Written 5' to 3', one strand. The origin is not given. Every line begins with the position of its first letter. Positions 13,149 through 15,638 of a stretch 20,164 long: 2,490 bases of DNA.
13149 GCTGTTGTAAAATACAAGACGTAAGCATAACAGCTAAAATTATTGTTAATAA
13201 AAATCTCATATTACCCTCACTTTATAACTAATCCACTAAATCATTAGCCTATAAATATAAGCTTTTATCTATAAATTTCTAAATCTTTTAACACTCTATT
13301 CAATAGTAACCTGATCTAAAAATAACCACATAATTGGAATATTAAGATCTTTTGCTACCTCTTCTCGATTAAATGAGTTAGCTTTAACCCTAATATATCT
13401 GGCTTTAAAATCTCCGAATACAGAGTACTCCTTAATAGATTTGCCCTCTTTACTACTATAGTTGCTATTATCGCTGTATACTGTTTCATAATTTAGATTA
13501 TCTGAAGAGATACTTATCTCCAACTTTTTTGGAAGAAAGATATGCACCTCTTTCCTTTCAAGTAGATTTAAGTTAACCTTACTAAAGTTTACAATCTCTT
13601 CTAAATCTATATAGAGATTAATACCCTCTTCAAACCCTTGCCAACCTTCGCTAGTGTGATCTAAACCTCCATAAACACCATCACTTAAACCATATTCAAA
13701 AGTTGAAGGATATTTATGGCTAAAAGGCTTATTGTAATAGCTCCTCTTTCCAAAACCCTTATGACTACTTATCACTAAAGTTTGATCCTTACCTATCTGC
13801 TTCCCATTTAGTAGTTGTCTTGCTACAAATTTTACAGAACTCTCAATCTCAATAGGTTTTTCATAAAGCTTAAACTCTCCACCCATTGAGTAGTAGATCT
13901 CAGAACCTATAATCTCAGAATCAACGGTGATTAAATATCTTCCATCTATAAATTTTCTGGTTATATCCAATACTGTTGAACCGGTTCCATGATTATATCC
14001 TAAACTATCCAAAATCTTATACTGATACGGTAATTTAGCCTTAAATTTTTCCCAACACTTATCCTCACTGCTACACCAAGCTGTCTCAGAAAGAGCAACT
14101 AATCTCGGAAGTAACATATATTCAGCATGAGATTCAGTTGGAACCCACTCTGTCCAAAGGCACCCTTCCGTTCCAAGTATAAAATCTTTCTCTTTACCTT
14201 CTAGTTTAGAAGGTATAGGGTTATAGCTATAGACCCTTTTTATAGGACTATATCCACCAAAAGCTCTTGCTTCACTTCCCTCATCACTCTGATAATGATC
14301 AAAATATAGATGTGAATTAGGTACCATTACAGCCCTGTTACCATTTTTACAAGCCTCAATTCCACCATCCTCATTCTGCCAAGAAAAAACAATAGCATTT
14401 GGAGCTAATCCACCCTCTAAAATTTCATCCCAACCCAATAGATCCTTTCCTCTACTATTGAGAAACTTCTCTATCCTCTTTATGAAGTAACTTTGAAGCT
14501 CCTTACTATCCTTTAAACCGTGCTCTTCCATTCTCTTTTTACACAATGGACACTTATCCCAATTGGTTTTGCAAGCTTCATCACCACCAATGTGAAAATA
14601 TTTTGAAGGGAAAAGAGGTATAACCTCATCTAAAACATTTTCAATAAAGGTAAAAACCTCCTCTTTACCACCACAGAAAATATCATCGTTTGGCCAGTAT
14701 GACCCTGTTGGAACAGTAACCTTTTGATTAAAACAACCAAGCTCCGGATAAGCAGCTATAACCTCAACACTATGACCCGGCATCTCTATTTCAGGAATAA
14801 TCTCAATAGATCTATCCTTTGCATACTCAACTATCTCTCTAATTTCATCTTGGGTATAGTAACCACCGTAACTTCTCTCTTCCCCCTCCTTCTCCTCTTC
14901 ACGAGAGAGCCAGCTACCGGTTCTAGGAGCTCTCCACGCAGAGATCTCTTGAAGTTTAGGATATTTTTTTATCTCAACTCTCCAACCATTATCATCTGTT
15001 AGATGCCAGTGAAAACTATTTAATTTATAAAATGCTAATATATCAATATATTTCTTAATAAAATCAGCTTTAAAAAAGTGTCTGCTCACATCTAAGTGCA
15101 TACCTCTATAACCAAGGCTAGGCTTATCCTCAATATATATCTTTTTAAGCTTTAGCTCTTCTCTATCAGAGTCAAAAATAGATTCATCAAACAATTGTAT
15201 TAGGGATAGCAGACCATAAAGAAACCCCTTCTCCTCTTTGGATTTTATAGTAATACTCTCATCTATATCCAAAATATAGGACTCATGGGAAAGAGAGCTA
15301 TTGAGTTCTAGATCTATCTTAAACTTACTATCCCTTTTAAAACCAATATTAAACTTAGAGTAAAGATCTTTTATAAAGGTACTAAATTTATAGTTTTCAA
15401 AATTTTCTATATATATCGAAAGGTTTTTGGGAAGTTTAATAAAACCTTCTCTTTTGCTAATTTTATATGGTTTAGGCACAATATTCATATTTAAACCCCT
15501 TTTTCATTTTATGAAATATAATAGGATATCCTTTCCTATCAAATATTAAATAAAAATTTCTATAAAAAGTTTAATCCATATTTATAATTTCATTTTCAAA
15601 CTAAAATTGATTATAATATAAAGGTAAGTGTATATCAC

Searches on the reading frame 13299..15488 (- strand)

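Call 9: search_protein_families(library=pfam, proteins=[window:13299-15488:-], max_evalue=0.001)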
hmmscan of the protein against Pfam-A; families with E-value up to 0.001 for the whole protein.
window:13299-15488:- (730 aa): 4 families
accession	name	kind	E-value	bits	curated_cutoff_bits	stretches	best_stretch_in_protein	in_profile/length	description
PF00728.28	Glyco_hydro_20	-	2.3e-116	389.4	22.3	1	127-472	3-346/348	Glycosyl hydrolase family 20, catalytic domain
PF02838.20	Glyco_hydro_20b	-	1.4e-10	42.5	26.1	1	2-121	3-123/124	Glycosyl hydrolase family 20, domain 2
PF00754.31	F5_F8_type_C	-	5.9e-07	30.1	28.2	1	613-705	23-114/127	F5/8 type C domain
PF22633.2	F5_F8_type_C_2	-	0.00049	21.1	27.8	0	624-701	21-91/91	NedA-like, galactose-binding domain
